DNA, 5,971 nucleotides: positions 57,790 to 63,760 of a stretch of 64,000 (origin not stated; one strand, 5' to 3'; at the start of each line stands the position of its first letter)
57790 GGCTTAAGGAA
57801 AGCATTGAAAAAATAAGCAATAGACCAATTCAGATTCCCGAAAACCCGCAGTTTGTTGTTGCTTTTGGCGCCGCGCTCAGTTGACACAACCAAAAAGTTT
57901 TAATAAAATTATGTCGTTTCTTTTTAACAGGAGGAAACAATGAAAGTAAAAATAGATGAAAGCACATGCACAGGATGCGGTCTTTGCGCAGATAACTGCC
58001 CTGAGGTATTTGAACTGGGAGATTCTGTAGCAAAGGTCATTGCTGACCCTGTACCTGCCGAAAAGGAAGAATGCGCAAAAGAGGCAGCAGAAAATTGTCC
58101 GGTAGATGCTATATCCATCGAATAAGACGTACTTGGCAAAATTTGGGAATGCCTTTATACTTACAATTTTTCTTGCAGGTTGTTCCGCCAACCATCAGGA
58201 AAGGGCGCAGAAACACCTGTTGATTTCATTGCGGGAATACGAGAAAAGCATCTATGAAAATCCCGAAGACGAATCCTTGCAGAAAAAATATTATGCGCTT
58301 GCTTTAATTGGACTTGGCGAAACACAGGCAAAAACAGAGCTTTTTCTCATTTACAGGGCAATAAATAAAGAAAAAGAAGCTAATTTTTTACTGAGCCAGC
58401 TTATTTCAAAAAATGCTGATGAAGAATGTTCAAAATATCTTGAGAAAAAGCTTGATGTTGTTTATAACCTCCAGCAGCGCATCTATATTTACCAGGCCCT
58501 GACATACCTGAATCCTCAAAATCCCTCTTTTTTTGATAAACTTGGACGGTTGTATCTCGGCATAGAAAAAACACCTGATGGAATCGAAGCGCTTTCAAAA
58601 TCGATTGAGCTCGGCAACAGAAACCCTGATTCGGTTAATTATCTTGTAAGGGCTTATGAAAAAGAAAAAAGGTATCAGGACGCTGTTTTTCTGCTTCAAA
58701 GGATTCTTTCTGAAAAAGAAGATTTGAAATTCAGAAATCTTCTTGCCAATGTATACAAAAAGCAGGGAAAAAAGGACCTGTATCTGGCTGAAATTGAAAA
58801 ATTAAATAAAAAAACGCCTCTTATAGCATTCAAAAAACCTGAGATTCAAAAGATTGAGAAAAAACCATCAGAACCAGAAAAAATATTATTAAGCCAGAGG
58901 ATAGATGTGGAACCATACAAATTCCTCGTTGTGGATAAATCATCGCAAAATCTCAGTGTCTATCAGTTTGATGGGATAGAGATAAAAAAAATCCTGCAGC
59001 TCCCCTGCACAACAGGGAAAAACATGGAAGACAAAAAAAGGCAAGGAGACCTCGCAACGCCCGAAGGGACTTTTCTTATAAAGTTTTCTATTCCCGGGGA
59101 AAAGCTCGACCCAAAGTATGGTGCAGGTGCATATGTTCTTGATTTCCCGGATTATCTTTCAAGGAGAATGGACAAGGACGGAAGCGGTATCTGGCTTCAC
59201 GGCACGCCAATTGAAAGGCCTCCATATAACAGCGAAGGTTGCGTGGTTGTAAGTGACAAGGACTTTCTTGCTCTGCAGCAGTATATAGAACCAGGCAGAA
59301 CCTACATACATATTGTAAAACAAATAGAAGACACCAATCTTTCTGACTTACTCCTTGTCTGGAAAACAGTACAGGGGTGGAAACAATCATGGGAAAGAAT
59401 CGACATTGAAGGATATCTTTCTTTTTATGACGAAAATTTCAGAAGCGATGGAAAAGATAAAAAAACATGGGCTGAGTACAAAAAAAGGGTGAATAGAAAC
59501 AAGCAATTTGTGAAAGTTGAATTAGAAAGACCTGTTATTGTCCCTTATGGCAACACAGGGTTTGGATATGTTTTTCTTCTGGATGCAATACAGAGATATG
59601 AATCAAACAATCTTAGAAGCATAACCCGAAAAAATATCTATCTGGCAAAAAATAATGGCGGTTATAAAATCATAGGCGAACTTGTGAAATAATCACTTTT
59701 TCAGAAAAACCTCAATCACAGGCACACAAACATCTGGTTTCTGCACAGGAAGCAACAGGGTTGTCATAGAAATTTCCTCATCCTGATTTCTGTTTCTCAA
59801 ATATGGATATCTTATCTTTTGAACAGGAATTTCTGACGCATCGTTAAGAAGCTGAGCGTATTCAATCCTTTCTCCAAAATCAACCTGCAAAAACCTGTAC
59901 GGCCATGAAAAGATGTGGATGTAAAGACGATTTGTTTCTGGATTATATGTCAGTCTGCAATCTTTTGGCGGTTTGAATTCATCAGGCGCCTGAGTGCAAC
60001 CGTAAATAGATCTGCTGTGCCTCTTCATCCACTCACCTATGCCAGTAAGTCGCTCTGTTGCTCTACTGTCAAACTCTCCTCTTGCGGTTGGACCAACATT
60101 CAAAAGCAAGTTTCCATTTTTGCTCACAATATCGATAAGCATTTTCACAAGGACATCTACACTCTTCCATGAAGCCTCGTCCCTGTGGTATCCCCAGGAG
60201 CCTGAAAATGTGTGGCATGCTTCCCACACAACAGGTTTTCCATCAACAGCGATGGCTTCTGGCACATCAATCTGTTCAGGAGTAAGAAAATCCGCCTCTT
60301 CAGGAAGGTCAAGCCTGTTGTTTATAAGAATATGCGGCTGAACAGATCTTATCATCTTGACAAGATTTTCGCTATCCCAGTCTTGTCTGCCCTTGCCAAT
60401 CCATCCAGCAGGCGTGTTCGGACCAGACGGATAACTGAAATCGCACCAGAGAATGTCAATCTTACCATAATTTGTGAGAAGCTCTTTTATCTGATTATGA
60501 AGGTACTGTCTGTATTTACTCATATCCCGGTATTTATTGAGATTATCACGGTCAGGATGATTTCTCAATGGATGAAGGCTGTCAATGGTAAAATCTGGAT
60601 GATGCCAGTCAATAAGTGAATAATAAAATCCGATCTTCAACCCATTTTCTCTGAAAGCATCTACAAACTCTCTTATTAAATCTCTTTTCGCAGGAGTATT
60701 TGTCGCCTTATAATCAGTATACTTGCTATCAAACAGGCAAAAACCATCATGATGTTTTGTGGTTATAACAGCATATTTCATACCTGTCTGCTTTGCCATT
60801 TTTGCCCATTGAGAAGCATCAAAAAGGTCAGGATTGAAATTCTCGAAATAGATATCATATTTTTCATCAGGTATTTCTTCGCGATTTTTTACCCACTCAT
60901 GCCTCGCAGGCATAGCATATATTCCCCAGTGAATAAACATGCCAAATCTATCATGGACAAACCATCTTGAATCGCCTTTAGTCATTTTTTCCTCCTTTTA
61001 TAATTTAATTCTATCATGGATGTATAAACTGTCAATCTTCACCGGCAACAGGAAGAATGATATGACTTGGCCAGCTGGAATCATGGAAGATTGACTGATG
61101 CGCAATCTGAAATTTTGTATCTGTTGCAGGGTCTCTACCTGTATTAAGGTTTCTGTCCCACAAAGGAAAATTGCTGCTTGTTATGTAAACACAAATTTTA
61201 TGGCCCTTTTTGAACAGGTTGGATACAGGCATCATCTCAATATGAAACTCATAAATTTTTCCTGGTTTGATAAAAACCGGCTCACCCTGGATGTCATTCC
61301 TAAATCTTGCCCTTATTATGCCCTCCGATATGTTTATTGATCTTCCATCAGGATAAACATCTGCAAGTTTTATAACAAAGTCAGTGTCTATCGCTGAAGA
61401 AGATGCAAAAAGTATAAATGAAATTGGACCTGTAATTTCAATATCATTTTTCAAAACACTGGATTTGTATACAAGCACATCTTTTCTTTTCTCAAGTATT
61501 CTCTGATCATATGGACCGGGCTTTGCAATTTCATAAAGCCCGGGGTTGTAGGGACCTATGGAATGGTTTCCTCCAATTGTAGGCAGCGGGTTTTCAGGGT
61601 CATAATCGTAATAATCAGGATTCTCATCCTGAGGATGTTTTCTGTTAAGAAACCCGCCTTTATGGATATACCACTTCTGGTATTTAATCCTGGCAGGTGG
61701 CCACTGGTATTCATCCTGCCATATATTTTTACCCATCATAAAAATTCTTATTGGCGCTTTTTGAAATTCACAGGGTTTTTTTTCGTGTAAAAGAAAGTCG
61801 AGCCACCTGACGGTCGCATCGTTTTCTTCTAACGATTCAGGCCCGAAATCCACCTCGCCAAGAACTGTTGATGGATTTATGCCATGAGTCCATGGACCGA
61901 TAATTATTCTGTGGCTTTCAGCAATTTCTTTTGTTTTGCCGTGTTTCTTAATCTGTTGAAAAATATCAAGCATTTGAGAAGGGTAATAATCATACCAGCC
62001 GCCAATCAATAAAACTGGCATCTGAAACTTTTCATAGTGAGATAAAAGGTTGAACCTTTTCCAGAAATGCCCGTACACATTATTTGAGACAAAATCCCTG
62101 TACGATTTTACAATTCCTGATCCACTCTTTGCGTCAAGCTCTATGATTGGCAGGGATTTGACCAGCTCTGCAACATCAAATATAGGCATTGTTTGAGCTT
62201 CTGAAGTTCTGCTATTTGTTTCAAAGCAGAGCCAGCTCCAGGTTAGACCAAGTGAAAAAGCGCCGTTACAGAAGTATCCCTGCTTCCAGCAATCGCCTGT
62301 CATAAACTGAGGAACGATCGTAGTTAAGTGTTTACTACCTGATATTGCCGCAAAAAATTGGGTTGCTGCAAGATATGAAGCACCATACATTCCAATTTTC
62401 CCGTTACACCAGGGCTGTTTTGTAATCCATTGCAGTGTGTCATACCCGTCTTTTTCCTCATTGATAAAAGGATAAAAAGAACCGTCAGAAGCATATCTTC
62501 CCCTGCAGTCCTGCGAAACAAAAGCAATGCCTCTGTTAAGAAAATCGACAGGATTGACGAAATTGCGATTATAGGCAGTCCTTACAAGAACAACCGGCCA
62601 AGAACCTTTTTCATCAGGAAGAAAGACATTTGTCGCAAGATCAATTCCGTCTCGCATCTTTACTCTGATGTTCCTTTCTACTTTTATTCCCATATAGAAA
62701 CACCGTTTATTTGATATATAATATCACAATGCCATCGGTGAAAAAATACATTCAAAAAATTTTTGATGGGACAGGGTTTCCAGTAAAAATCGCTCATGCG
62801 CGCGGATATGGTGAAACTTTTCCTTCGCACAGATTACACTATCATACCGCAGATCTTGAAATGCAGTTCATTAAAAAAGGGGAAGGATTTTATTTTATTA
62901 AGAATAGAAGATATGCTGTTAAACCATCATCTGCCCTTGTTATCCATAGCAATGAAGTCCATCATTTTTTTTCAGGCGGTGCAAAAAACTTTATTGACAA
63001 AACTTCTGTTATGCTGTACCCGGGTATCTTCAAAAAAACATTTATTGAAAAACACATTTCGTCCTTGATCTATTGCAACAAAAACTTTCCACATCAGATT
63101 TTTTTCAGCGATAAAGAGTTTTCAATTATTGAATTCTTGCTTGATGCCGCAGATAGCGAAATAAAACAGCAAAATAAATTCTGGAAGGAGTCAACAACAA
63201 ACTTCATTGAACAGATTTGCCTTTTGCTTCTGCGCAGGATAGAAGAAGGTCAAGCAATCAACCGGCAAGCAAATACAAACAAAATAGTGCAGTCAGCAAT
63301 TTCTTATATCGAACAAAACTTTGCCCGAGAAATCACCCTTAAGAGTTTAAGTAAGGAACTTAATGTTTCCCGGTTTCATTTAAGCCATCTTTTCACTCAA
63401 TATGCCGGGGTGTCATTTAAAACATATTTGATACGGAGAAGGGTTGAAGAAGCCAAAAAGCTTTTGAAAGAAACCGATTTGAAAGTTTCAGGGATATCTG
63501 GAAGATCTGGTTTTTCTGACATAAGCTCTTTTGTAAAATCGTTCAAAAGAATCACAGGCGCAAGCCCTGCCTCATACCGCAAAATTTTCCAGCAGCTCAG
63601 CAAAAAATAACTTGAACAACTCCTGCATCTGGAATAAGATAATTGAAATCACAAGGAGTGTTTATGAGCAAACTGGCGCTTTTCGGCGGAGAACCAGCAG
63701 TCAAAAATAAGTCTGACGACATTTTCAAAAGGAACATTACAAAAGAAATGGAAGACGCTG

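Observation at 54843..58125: YjiL/YjiM-like module: solo 2-hydroxyacyl-CoA dehydratase subunit, activase, ferredoxin and a NapH-like membrane polyferredoxin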

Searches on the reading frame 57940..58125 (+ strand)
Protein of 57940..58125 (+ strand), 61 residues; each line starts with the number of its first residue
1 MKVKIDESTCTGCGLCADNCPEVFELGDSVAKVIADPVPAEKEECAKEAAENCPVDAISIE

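Call 3: search_protein_families(library=pfam, proteins=[window:57940-58125:+], max_evalue=0.01)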
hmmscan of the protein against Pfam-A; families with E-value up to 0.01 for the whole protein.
window:57940-58125:+ (61 aa): 16 families
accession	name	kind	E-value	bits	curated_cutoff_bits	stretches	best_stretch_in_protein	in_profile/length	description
PF13459.11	Fer4_15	-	2.6e-17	63.7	22.4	1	3-60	1-66/66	4Fe-4S single cluster domain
PF13370.11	Fer4_13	-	6.5e-16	59.2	24.5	1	5-59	1-57/58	4Fe-4S single cluster domain of Ferredoxin I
PF00037.32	Fer4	-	1.3e-07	31.6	21.1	1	3-21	1-19/24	4Fe-4S binding domain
PF12797.12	Fer4_2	-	7.5e-07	29.2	24.5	1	2-22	2-22/22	4Fe-4S binding domain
PF12837.12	Fer4_6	-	7.9e-07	29.2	25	1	2-22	1-21/24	4Fe-4S binding domain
PF13237.11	Fer4_10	-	1.2e-05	25.6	25.5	1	2-45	1-42/53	4Fe-4S dicluster domain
PF12838.12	Fer4_7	-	0.00012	22.9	27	1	2-21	30-49/52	4Fe-4S dicluster domain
PF12800.12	Fer4_4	-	0.00018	22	24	1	8-21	2-15/17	4Fe-4S binding domain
PF14697.11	Fer4_21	-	0.00032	21.2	35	1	4-59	2-58/59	4Fe-4S dicluster domain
PF25160.1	LdpA_Fe-S-bd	-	0.00047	20.3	27.6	0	4-21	22-39/49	LdpA Fe-S cluster-binding domain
PF13187.11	Fer4_9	-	0.001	19.5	27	1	10-57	2-51/52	4Fe-4S dicluster domain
PF13534.11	Fer4_17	-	0.0017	19.3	22.2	1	10-53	2-46/61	4Fe-4S dicluster domain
PF13183.11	Fer4_8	-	0.0021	19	27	1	9-46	4-43/68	4Fe-4S dicluster domain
PF12798.12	Fer4_3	-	0.0024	19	27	1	10-21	1-12/15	4Fe-4S binding domain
PF17179.9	Fer4_22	-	0.0087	17.3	27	0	3-22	74-93/95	4Fe-4S dicluster domain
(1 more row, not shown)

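Call 4: search_protein_families(library=ncbifam, proteins=[window:57940-58125:+], max_evalue=0.01)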
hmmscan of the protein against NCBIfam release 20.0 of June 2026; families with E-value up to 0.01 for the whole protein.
window:57940-58125:+ (61 aa): 19 families
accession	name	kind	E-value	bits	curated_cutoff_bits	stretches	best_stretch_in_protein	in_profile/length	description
NF040864.1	HgcB_ferredoxin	equivalog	2.4e-07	30.5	99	1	3-60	9-63/93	mercury methylation ferredoxin HgcB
NF042987.1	OGOR_delta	exception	3e-06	27.3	125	1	2-59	25-86/89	2-oxoglutarate ferredoxin oxidoreductase subunit delta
NF058577.1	FdxA_fam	equivalog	1.8e-05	24.8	65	1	2-21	30-49/52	4Fe-4S ferredoxin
NF005503.0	PRK07118.1-2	equivalog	5.8e-05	22.5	252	1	3-59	162-216/292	RnfABCDGE type electron transport complex subunit B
TIGR02179.1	PorD_KorD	subfamily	0.0001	22.4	60.05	1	2-22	49-69/78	2-oxoacid:acceptor oxidoreductase, delta subunit, pyruvate/2-ketoisovalerate family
NF040684.1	PorD_Arch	equivalog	0.00048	20.2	120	1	3-22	57-76/85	pyruvate synthase subunit PorD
TIGR01971.1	NuoI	subfamily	0.00054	19.5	113.05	1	3-22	76-95/121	NADH-quinone oxidoreductase, chain I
NF040612.1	F420_dehyd_FpoI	exception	0.00087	19.1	180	1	4-22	38-56/135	F420H2 dehydrogenase subunit FpoI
NF043039.1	HgcAB_like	equivalog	0.001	18.7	285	1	2-59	294-350/350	HgcAB-like fusion protein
NF007202.0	PRK09623.1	equivalog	0.0017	18.6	166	1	3-22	76-95/105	3-methyl-2-oxobutanoate dehydrogenase subunit delta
NF045763.1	PhenlGlyoxDHPadF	equivalog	0.0018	18.5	150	1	5-22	57-74/78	NADH-dependent phenylglyoxylate dehydrogenase subunit delta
NF045663.1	diclust_near_Sec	equivalog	0.004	15.3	530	1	9-32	354-377/759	pyridine nucleotide-disulfide oxidoreductase/dicluster-binding protein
NF007205.0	PRK09626.1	equivalog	0.0042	17.1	93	1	2-59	11-72/105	2-oxoglutarate-acceptor oxidoreductase subunit OorD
TIGR02176.1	pyruv_ox_red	equivalog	0.0045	14.9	911.35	1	2-28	733-755/1167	pyruvate:ferredoxin (flavodoxin) oxidoreductase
NF042909.1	FMH_DH_FwdF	exception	0.0048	16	375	0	4-59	11-156/336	tungsten-dependent formylmethanofuran dehydrogenase subunit FwdF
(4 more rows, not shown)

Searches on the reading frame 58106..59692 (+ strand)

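Call 3: search_protein_families(library=pfam, proteins=[window:58106-59692:+], max_evalue=0.01)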
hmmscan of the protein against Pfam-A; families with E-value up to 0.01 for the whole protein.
window:58106-59692:+ (528 aa): 6 families
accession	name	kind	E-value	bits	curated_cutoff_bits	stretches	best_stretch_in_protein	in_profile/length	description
PF24125.1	Cds6_C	-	1e-23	84.2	27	1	419-525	3-110/111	Cds6 C-terminal NTF2-like domain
PF03734.19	YkuD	-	5.6e-17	63.1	23.4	1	273-399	3-142/146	L,D-transpeptidase catalytic domain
PF13431.12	TPR_17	-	1.5e-05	25.3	24.4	0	129-156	2-29/34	Tetratricopeptide repeat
PF14559.12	TPR_19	-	0.00029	21.5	25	1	160-215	11-67/68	Tetratricopeptide repeat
PF13428.12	TPR_14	-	0.0062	17.6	23.5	0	178-215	5-43/44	Tetratricopeptide repeat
PF12895.13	ANAPC3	-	0.0084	16.8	27.2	0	188-223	3-39/82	Anaphase-promoting complex, cyclosome, subunit 3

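Call 4: search_protein_families(library=ncbifam, proteins=[window:58106-59692:+], max_evalue=0.01)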
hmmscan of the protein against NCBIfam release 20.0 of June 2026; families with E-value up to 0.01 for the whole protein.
window:58106-59692:+ (528 aa): 4 families
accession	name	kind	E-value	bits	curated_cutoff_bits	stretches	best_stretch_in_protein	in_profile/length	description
TIGR02917.1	PEP_TPR_lipo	equivalog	6.1e-07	27.7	312.2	1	71-226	531-688/899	XrtA/PEP-CTERM system TPR-repeat protein PrsT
NF052400.1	M48_BAM_BepA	equivalog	5.7e-06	25.4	570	1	75-228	274-430/483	beta-barrel assembly-enhancing protease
NF040959.1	MamA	equivalog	0.00012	21.5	200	1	136-225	67-157/204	magnetosome protein MamA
TIGR00540.1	TPR_hemY_coli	hypoth_equivalog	0.0033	16.3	142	1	96-224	268-376/385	heme biosynthesis-associated TPR protein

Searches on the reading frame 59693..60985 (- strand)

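Call 65: search_protein_families(library=pfam, proteins=[window:59693-60985:-], max_evalue=0.0001)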
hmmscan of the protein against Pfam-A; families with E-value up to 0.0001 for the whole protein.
window:59693-60985:- (430 aa): 2 families
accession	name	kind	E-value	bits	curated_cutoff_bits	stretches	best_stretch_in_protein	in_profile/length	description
PF01120.23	Alpha_L_fucos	-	2.7e-93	313.6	25.2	1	7-323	28-343/345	Alpha-L-fucosidase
PF14871.12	GHL6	-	2.1e-06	28.4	35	1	56-173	1-123/132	Hypothetical glycosyl hydrolase 6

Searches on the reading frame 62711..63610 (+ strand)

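Call 65: search_protein_families(library=pfam, proteins=[window:62711-63610:+], max_evalue=0.0001)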
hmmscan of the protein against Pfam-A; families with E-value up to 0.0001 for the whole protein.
window:62711-63610:+ (299 aa): 3 families
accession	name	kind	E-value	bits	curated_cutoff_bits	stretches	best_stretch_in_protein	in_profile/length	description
PF12833.13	HTH_18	-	4.3e-24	85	33.6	1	213-291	1-79/80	Helix-turn-helix domain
PF00165.29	HTH_AraC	-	8.9e-13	48.5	26.6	1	200-240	1-41/42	Bacterial regulatory helix-turn-helix proteins, AraC family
PF07883.17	Cupin_2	-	8.4e-05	22.6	27.2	0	40-90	11-60/70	Cupin domain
